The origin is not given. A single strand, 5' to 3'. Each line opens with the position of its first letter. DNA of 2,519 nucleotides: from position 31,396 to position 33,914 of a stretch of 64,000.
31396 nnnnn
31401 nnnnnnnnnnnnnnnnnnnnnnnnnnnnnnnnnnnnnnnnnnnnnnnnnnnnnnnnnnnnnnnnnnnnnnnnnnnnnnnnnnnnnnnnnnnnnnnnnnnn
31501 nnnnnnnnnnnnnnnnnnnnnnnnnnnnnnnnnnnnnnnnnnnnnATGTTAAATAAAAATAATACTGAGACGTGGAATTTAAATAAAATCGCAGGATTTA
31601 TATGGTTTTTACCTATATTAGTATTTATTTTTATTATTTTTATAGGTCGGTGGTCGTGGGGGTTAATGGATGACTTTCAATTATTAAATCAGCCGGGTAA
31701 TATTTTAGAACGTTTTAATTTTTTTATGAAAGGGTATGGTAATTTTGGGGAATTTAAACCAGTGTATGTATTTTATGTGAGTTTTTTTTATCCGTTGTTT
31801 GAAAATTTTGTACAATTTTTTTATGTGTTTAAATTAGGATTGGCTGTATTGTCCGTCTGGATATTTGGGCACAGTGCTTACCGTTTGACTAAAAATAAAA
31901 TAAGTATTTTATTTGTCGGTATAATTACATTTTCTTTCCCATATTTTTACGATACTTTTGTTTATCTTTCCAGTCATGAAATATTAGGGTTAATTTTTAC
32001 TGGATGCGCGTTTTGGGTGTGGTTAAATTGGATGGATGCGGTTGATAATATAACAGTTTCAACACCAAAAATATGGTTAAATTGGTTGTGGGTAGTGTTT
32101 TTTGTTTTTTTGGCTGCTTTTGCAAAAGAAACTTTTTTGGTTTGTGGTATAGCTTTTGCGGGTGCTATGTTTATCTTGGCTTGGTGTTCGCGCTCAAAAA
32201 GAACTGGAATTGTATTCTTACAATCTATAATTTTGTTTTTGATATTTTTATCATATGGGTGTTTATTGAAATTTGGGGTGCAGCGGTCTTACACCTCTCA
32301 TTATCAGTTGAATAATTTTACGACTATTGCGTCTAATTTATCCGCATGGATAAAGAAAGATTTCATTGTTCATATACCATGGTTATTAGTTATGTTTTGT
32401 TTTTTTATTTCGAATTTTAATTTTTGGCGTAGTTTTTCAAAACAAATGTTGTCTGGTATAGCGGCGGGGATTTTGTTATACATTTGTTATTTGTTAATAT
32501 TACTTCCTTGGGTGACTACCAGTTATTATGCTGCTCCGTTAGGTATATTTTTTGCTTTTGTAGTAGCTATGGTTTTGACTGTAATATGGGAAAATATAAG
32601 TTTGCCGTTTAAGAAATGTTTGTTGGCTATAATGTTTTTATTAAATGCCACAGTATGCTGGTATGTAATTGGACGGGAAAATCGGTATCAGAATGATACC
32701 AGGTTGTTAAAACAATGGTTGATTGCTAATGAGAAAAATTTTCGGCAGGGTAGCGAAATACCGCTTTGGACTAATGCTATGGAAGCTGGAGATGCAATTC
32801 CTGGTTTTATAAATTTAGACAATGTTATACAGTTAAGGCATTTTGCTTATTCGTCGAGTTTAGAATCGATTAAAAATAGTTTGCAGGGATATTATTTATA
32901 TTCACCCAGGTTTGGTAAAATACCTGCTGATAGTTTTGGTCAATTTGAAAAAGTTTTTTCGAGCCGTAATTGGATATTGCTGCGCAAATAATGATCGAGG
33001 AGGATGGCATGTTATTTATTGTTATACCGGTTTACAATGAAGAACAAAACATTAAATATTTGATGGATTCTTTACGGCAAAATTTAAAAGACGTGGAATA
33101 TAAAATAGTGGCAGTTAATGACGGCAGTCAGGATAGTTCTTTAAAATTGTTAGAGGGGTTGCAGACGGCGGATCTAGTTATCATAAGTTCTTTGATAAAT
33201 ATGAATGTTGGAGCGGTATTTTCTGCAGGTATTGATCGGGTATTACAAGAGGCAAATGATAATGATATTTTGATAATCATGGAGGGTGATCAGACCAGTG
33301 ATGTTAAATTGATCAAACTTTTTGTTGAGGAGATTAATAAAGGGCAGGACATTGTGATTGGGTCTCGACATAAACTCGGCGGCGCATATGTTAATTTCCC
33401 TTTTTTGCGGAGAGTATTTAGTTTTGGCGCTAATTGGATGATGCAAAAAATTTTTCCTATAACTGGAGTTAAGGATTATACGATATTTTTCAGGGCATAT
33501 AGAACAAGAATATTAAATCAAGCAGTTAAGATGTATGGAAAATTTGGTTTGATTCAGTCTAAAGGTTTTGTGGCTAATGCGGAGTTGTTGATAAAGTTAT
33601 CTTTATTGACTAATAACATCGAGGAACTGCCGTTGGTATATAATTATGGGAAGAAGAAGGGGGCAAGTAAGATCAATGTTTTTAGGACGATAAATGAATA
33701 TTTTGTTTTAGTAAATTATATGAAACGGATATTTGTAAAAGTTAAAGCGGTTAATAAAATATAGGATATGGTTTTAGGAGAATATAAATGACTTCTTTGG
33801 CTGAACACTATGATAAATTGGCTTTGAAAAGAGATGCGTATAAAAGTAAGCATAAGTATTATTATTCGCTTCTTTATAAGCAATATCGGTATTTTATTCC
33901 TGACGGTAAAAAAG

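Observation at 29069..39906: Battery of GT-C-like polytopic proteins interleaved with three polyprenyl-phosphate-type GT2 enzymes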

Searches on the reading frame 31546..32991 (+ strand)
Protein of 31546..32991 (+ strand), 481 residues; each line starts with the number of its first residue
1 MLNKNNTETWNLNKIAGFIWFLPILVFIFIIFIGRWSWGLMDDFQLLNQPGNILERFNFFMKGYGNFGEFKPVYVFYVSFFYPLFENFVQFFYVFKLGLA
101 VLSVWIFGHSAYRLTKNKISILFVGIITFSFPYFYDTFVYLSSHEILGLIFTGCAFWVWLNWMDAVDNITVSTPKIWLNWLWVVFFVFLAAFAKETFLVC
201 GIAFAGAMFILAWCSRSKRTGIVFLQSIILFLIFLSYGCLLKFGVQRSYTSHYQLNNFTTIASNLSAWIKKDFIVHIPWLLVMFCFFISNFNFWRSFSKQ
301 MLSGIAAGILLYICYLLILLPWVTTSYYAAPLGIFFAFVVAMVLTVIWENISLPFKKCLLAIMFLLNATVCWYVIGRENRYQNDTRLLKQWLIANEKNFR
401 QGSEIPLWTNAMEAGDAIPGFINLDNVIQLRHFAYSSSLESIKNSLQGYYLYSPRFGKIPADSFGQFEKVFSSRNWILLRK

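Call 4: search_protein_families(library=pfam, proteins=[window:31546-32991:+], max_evalue=0.01)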
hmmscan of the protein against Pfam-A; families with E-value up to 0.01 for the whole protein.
window:31546-32991:+ (481 aa): 0 families

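Call 6: search_protein_families(library=ncbifam, proteins=[window:31546-32991:+], max_evalue=0.01)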
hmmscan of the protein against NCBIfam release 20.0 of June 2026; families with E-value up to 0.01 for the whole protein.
window:31546-32991:+ (481 aa): 0 families

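Call 11: find_homologous_proteins(query=window:31546-32991:+, max_evalue=0.001)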
Query window:31546-32991:+ (481 aa): 23 proteins with E <= 0.001 among 8000 candidates.
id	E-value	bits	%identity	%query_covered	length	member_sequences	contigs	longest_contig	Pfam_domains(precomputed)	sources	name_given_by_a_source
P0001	0.0e+0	1090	100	100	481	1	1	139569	-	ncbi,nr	ncbi:MAG: hypothetical protein HQL25_02765 [Candidatus Omnitrophica bacterium]|nr:hypothetical prote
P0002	4.8e-100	354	40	95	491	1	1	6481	-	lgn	-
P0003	1.4e-97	346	40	97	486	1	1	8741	-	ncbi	-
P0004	2.9e-96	342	41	95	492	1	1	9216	-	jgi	jgi:hypothetical protein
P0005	3.2e-91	325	39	99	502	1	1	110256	-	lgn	-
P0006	3.1e-89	318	38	95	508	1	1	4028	-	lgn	-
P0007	1.3e-88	316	37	96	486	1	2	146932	-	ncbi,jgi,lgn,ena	-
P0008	1.9e-88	316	38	96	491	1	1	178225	-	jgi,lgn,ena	-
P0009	4.1e-88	315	39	95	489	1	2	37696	-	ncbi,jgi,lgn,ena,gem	-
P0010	5.9e-87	311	37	95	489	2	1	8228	-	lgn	-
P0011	1.6e-86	310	40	93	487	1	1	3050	-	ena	-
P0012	5.1e-85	305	39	95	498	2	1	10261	-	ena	-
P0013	2.0e-82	296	37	96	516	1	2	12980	-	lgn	-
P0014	2.7e-77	279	38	91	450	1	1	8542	-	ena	-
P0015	2.8e-77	279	36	95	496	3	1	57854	-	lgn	-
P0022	1.5e-69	254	35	93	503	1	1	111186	-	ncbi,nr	ncbi:MAG: hypothetical protein HQL23_00940 [Candidatus Omnitrophica bacterium]|nr:hypothetical prote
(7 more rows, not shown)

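Call 25: predict_structure(alignment_id=A1)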
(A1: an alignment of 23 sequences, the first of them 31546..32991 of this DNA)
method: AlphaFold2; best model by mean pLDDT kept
length: 481 residues; sequences in the alignment: 23
mean_pLDDT: 88.4   pTM: 0.88
mean pLDDT of the five models: 88.4, 86.9, 86.6, 86.5, 86.0
residues with pLDDT >= 90: 277; 70-90: 173; 50-70: 27; < 50: 4
segments of 3 or more residues with pLDDT < 50: 1-4
pLDDT, mean of each block of 10 residues (from residue 1): 51 71 80 68 79 96 92 96 89 90 96 95 93 84 90 98 92 94 98 96 97 90 97 97 88 89 91 91 91 90 96 95 70 96 94 90 89 88 89 90 88 84 79 86 84 78 84 93 87
secondary structure, 60 per line:
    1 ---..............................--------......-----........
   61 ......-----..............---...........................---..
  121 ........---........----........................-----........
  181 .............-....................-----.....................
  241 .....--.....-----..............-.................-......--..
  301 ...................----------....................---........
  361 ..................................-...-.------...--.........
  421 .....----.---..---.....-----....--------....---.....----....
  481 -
elements in order: H4-33 H42-47 H53-66 H72-85 H89-115 H119-128 H132-139 H144-167 H173-193 H195-214 H220-245 H248-252 H258-271 H273-289 H291-296 H299-319 H330-349 H353-394 E407-409 H412-425 H439-443 E449-452 H461-464 E468-472 E477-480
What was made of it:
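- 31546..32991 (+): C: a 481-aa enzyme with a GT-C_A fold, 11 TM segments and a C-terminal periplasmic domain. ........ follows TM1, and K194 and E195 are invariant. AF2 pLDDT 88.4 (call 25).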

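Call 29: fold_search(model_id=the predicted structure, library=pdb)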
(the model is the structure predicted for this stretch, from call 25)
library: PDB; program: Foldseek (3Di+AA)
matches with E <= 10: 469; with E <= 0.001: 2
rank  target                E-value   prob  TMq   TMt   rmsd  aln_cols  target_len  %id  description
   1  5ezm                  6.4e-06  1.00  0.51  0.47   7.8       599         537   11  Crystal Structure of ArnT from Cupriavidus metallidurans in the apo state (released 2016-02-17)
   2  5f15                  7.3e-06  1.00  0.48  0.44   9.7       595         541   11  Crystal Structure of ArnT from Cupriavidus metallidurans bound to Undecaprenyl phosphate (released 2016-02-17)
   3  7zli_A                2.4e-03  1.00  0.32  0.25  13.0       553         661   14  Cryo-EM structure of C-mannosyltransferase CeDPY19, in complex with Dol25-P-Man and bound to CMT2-Fab and anti-Fab nan (released 2023-01-11)
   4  7oci_F                4.3e-03  1.00  0.47  0.37  12.0       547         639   12  Cryo-EM structure of yeast Ost6p containing oligosaccharyltransferase complex (released 2022-02-16)
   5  6s7t_A                7.9e-03  1.00  0.44  0.32  15.3       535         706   12  Cryo-EM structure of human oligosaccharyltransferase complex OST-B (released 2019-12-18)
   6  8b6l_I                9.8e-03  1.00  0.46  0.34  15.7       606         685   10  Subtomogram average of the human Sec61-TRAP-OSTA-translocon (released 2022-12-07)
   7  9n9j_I                1.3e-02  1.00  0.41  0.30  16.2       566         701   11  Structure of a GRP94 folding intermediate engaged with a CCDC134- and FKBP11-bound secretory translocon (released 2025-11-19)
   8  7zlh_A                1.4e-02  0.95  0.29  0.23  13.3       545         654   14  Cryo-EM structure of C-mannosyltransferase CeDPY19, in apo state, bound to CMT2-Fab and anti-Fab nanobody (released 2023-01-11)
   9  9s6r_A                2.0e-02  1.00  0.38  0.45  11.7       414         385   14  Ternary cryo-EM structure of yeast ALG3 with Dol25-PP-GlcNAc2Man5, Dol25-P-Man, and Fab (released 2026-03-18)
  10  6ezn_F                2.3e-02  1.00  0.48  0.38  12.6       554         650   12  Cryo-EM structure of the yeast oligosaccharyltransferase (OST) complex (released 2018-01-17)
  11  6gxc_A                3.4e-02  1.00  0.47  0.35   8.2       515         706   11  Bacterial oligosaccharyltransferase PglB in complex with an inhibitory peptide and a reactive lipid-linked oligosaccha (released 2018-11-14)
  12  8xfs_A                6.2e-02  0.35  0.13  0.10  20.2       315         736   13  LGR4-RSPO2-ZNRF3 RING domain (1:2:2) (released 2024-12-04)
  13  5ogl_A                7.1e-02  0.99  0.44  0.33   8.3       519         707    9  Structure of bacterial oligosaccharyltransferase PglB in complex with an acceptor peptide and an lipid-linked oligosac (released 2017-10-25)
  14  8xt9_C                8.4e-02  0.38  0.14  0.10  20.5       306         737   14  structure of LGR4 (released 2025-01-15)
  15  8xum_A                1.1e-01  0.35  0.14  0.10  20.1       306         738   14  Structure of LGR4 with RSPO2 (released 2025-01-15)
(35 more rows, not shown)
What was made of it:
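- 31546..32991 (+): Foldseek: ArnT 5ezm E 6e-6, TM-score 0.51, then DPY19, STT3, ALG3, PglB and AftA (call 29).
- On GT-C fold glycosyltransferases, class GT-C_A (ArnT/PMT/STT3-like): C matches ArnT at E 6e-6 (TM-score 0.51), then DPY19, STT3, ALG3, PglB and AftA (call 29).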

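Call 42: find_encoding_contigs(protein=P0007, flank=10000, max_places=2)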
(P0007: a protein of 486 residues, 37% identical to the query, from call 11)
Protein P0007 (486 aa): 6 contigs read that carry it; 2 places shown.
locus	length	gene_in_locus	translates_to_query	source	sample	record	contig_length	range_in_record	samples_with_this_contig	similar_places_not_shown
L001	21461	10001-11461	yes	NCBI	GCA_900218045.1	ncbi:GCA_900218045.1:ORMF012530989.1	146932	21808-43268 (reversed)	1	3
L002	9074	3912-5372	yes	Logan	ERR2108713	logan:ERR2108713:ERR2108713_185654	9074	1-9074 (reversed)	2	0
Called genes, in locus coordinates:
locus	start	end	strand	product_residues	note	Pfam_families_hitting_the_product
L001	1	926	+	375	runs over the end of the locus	PF00535:Glycos_transf_2, PF10111:Glyco_tranf_2_2, PF13641:Glyco_tranf_2_3 (weak)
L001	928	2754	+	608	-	-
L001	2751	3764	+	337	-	PF01073:3Beta_HSD, PF01370:Epimerase, PF02719:Polysacc_synt_2, PF04321:RmlD_sub_bind, PF07993:NAD_binding_4, PF13460:NAD_binding_10 (weak), PF16363:GDP_Man_Dehyd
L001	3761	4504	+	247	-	PF00483:NTP_transferase, PF12804:NTP_transf_3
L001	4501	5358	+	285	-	PF01073:3Beta_HSD, PF01370:Epimerase, PF02719:Polysacc_synt_2, PF04321:RmlD_sub_bind, PF16363:GDP_Man_Dehyd, PF07993:NAD_binding_4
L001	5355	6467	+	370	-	PF20706:GT4-conflict, PF00534:Glycos_transf_1, PF13692:Glyco_trans_1_4, PF13524:Glyco_trans_1_2 (weak)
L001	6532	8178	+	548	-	-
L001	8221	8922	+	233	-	PF00535:Glycos_transf_2, PF13641:Glyco_tranf_2_3 (faint)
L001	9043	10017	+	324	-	PF13489:Methyltransf_23, PF08003:Methyltransf_9 (weak), PF08241:Methyltransf_11, PF08242:Methyltransf_12, PF13649:Methyltransf_25, PF13847:Methyltransf_31 (weak)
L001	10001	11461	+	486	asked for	-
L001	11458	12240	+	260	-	PF00535:Glycos_transf_2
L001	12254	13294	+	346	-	PF01073:3Beta_HSD, PF01370:Epimerase, PF02719:Polysacc_synt_2, PF04321:RmlD_sub_bind, PF07993:NAD_binding_4, PF16363:GDP_Man_Dehyd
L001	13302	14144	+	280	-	PF01596:Methyltransf_3 (weak), PF13578:Methyltransf_24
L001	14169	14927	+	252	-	PF03808:Glyco_tran_WecG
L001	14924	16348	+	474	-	PF13727:CoA_binding_3, PF02397:Bac_transf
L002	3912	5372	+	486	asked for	-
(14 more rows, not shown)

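Call 43: find_encoding_contigs(protein=P0022, flank=10000, max_places=2)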
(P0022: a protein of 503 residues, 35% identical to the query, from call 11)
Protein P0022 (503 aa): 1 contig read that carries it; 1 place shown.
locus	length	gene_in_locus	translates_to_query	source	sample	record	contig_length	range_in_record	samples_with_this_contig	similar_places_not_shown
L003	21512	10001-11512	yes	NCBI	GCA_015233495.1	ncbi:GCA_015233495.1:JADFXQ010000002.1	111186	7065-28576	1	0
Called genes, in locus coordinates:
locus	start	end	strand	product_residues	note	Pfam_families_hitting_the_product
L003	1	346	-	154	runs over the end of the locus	-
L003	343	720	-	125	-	PF02675:AdoMet_dc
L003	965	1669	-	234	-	PF01048:PNP_UDP_1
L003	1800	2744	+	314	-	PF00248:Aldo_ket_red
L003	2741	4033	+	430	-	PF20903:SPL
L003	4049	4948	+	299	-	PF02826:2-Hacid_dh_C (weak), PF03446:NAD_binding_2, PF03807:F420_oxidored (weak), PF00393:6PGD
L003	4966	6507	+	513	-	PF00479:G6PD_N, PF02781:G6PD_C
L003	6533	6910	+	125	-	PF00072:Response_reg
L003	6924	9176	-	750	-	-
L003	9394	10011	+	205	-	PF01047:MarR (weak), PF13412:HTH_24 (weak)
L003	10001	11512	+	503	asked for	-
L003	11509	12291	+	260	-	PF00535:Glycos_transf_2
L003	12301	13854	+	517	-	PF02310:B12-binding, PF04055:Radical_SAM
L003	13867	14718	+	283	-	PF04794:YdjC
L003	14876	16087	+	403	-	-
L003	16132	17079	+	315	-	PF00535:Glycos_transf_2, PF13641:Glyco_tranf_2_3 (faint)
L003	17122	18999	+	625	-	PF13522:GATase_6, PF13537:GATase_7, PF00733:Asn_synthase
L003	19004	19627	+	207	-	PF05175:MTS, PF13489:Methyltransf_23 (weak), PF06325:PrmA (weak), PF13649:Methyltransf_25, PF13847:Methyltransf_31, PF08241:Methyltransf_11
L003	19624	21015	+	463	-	PF04055:Radical_SAM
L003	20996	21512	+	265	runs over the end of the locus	PF13489:Methyltransf_23, PF01209:Ubie_methyltran (weak), PF01728:FtsJ (weak), PF03848:TehB (weak), PF13847:Methyltransf_31, PF08241:Methyltransf_11, PF08242:Methyltransf_12, PF13649:Methyltransf_25, +1 more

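Call 66: search_protein_families(library=pfam, proteins=[window:31546-32991:+], max_evalue=10)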
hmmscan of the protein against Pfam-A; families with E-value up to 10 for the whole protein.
window:31546-32991:+ (481 aa): 0 families
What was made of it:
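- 31546..32991 (+): No Pfam or NCBIfam hit (calls 4, 6, 66).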

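Call 70: find_related_loci(query=A1, collection=metagenome_contigs, flank=6000)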
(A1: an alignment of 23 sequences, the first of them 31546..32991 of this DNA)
Query A1 (481 aa) in metagenome_contigs; peptide patterns used: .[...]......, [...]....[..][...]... (x = any residue, [..] = any of these).
59 stretches matched a pattern; 17 encode a relative of the query (tblastn E <= 1e-3); 15 distinct loci.
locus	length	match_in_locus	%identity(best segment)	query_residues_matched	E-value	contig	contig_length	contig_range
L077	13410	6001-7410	39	23-481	1e-92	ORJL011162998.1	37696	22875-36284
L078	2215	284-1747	38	5-478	2e-96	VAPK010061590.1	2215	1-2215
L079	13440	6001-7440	38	20-481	7e-84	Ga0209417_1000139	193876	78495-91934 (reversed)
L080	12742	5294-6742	35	4-481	2e-76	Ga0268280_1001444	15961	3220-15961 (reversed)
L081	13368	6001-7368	35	22-481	1e-72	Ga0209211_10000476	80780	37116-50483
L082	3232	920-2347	33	18-481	3e-72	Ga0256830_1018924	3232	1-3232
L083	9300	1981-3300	34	36-481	6e-67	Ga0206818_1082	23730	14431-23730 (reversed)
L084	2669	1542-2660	41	35-397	2e-67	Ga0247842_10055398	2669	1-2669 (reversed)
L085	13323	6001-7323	33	36-481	3e-65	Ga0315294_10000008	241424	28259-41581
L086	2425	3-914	35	175-478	8e-55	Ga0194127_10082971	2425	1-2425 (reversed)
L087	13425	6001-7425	38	18-481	1e-86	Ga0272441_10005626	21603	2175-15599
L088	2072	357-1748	33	11-476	3e-49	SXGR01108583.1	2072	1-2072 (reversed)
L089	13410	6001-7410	37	22-481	2e-93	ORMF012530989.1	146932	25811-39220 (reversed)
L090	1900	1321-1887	43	22-212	3e-40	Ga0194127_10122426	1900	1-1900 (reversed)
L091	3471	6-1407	34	13-476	5e-33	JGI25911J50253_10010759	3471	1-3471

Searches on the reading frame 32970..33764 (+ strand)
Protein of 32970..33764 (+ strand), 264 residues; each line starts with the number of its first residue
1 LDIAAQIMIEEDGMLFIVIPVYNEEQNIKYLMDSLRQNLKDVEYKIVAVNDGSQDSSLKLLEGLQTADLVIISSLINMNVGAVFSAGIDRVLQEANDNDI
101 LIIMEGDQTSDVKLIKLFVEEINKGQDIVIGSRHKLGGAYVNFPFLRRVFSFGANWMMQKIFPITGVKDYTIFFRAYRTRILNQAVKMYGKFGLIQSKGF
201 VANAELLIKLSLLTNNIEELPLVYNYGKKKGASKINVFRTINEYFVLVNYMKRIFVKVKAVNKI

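Call 4: search_protein_families(library=pfam, proteins=[window:32970-33764:+], max_evalue=0.01)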
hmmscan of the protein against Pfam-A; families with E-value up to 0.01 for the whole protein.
window:32970-33764:+ (264 aa): 1 family
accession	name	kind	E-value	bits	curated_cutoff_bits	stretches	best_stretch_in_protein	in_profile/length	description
PF00535.33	Glycos_transf_2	-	2.3e-16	60.6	23.3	1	17-182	2-164/168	Glycosyl transferase family 2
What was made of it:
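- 32970..33764 (+): D: a Dpm1/GtrB/ArnC-type GT2 and the conserved partner of C. Its reading frame overlaps the end of C. Pfam GT2 (call 4).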

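Call 6: search_protein_families(library=ncbifam, proteins=[window:32970-33764:+], max_evalue=0.01)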
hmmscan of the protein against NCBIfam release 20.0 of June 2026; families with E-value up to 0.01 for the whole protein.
window:32970-33764:+ (264 aa): 12 families
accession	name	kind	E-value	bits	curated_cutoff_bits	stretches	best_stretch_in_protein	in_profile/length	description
NF047588.1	GlcsyltransPgfSStrep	equivalog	3.2e-17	62.7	500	1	15-192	3-176/308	glycosyltransferase PgfS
NF007986.1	PRK10714.1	equivalog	9.4e-16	57.7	529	1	16-196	9-183/316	undecaprenyl-phosphate 4-deoxy-4-formamido-L-arabinose transferase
NF058614.1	PPMAGASynPpgS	equivalog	1.8e-11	43.9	370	1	16-160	3-141/226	polyprenyl-phospho-N-acetylgalactosaminyl synthase PpgS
NF041391.1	DPhHxTase_Halo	equivalog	5e-10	38.7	375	1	21-239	3-196/213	dolichyl-phosphate hexose transferase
TIGR03937.1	PgaC_IcaA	equivalog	1e-08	34.6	422.3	1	9-126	41-154/407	poly-beta-1,6-N-acetyl-D-glucosamine synthase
TIGR04182.1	glyco_TIGR04182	equivalog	1.7e-08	34.2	325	1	17-239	4-205/293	S-layer glycoprotein N-glycosyltransferase AglJ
NF041875.1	EPS_EpsD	equivalog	1.1e-07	31.7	370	1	17-130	3-113/325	exopolysaccharide biosynthesis glycosyltransferase EpsD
NF007482.0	PRK10073.1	equivalog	3.5e-07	29.5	423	1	11-65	4-57/334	glycosyltransferase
TIGR04283.1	glyco_like_mftF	equivalog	2.5e-06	27.2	182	1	17-66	3-51/221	TIGR04283 family arsenosugar biosynthesis glycosyltransferase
NF047683.1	TeichurnBiosyTuaG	equivalog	4.5e-05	23.2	400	1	8-104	1-94/252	teichuronic acid biosynthesis protein TuaG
NF038302.1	EPS_HpsE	equivalog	0.00072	18.6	300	1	16-84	4-76/307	hormogonium polysaccharide biosynthesis glycosyltransferase HpsE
TIGR03965.1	mycofact_glyco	equivalog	0.0079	15.1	280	0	16-58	77-120/467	mycofactocin biosynthesis glycosyltransferase MftF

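Call 50: search_solved_structures(query=window:32970-33764:+, max_evalue=0.01)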
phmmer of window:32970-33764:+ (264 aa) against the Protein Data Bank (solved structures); distinct sequences matched with E-value up to 0.01: 16.
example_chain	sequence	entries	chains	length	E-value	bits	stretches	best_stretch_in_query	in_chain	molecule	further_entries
5mlz_A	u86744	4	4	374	4.2e-18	69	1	12-245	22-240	Dolichol monophosphate mannose synthase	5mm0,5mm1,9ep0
5ekp_C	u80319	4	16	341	2.8e-11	46.7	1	15-166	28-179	Uncharacterized glycosyltransferase sll0501 | Glycosyltransferase sll0501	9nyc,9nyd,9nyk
5eke_A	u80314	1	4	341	2.8e-11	46.7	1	15-166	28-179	Uncharacterized glycosyltransferase sll0501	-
9nye_A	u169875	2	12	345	2.9e-11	46.6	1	15-166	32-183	Glycosyltransferase sll0501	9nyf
9hwj_A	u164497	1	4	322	8.6e-10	41.8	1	15-190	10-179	Undecaprenyl-phosphate 4-deoxy-4-formamido-L-arabinose transferase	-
9bhc_C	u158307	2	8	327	2.8e-09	40.1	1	16-192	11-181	Undecaprenyl-phosphate 4-deoxy-4-formamido-L-arabinose transferase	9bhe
8vxh_A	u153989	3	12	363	3.8e-09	39.7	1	16-192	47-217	Undecaprenyl-phosphate 4-deoxy-4-formamido-L-arabinose transferase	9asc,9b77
5hea_A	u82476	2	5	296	1e-05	28.5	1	14-131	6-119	Putative glycosyltransferase (GalT1)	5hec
5tze_C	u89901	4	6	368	0.00088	22.2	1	16-103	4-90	Glycosyl transferase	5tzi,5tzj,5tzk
5tz8_A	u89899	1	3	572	0.0018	21.1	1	16-101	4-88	Glycosyl transferase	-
8bz8_A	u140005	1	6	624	0.0055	19.6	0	12-77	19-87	Glycosyltransferase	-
8bz4_A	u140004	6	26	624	0.0056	19.5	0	12-77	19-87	Glycosyltransferase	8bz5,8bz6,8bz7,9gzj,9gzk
6p61_A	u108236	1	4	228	0.0062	19.4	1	16-92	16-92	Glycosyltransferase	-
3l7j_A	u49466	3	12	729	0.0063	19.3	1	15-130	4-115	Teichoic acid biosynthesis protein F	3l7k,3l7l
3l7i_A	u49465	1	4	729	0.0063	19.3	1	15-130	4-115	Teichoic acid biosynthesis protein F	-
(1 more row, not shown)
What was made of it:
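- The best structural match of C is ArnT (call 29), and D matches ArnC (call 50).
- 32970..33764 (+): PDB best hit 5mlz Dol-P-Man synthase 4e-18, then GtrB sll0501 and ArnC (call 50).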
